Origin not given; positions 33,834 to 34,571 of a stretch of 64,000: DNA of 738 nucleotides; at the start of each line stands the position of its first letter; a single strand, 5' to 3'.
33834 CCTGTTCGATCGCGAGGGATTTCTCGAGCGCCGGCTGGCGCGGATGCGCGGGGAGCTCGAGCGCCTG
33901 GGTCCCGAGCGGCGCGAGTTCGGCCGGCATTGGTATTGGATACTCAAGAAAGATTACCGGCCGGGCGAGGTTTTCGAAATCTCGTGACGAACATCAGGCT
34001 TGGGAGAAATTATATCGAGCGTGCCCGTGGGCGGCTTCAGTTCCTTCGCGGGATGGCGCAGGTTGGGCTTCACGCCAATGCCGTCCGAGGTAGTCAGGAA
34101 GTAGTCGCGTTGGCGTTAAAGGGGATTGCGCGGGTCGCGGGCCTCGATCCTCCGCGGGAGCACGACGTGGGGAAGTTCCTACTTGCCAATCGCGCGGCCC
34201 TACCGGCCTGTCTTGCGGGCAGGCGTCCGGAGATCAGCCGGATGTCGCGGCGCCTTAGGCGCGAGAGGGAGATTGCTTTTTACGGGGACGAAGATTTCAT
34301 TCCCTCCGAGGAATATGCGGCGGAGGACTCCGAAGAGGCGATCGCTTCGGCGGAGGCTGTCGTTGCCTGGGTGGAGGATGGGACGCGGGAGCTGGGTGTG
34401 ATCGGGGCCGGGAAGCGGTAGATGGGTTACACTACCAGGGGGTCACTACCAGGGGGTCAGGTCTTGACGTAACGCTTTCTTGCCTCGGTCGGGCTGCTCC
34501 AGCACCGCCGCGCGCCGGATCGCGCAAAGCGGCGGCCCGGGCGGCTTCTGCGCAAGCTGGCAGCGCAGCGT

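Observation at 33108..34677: Two direct copies of a 230-250 bp MITE/REPIN-like element bracket an NTase-HEPN toxin-antitoxin pair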

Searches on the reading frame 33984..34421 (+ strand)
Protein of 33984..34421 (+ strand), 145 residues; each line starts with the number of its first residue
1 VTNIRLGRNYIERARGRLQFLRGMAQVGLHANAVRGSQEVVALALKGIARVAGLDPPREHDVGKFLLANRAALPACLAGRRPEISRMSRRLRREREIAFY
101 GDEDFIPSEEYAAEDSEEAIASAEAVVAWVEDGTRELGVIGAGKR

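Call 5: search_protein_families(library=pfam, proteins=[window:33984-34421:+], max_evalue=0.01)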
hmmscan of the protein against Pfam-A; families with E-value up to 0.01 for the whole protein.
window:33984-34421:+ (145 aa): 1 family
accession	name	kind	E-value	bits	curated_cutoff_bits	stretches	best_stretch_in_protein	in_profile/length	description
PF05168.19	HEPN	-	4.1e-14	53.2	22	1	10-132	4-116/117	HEPN domain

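Call 13: find_encoding_contigs(protein=window:33984-34421:+, flank=10000, max_places=10)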
Protein window:33984-34421:+ (145 aa): no gene with exactly this product is on record in the collection.

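Call 14: find_encoding_contigs(protein=window:33984-34418:+, flank=10000, max_places=10)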
Protein seq(145 aa) (145 aa): no gene with exactly this product is on record in the collection.

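Call 34: search_protein_families(library=ncbifam, proteins=[window:33984-34421:+], max_evalue=0.01)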
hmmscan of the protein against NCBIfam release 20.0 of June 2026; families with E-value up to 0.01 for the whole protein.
window:33984-34421:+ (145 aa): 1 family
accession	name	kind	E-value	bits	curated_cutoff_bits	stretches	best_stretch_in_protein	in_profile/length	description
NF011211.0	PRK14618.1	equivalog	0.005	16.1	489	1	66-130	21-83/328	NAD(P)H-dependent glycerol-3-phosphate dehydrogenase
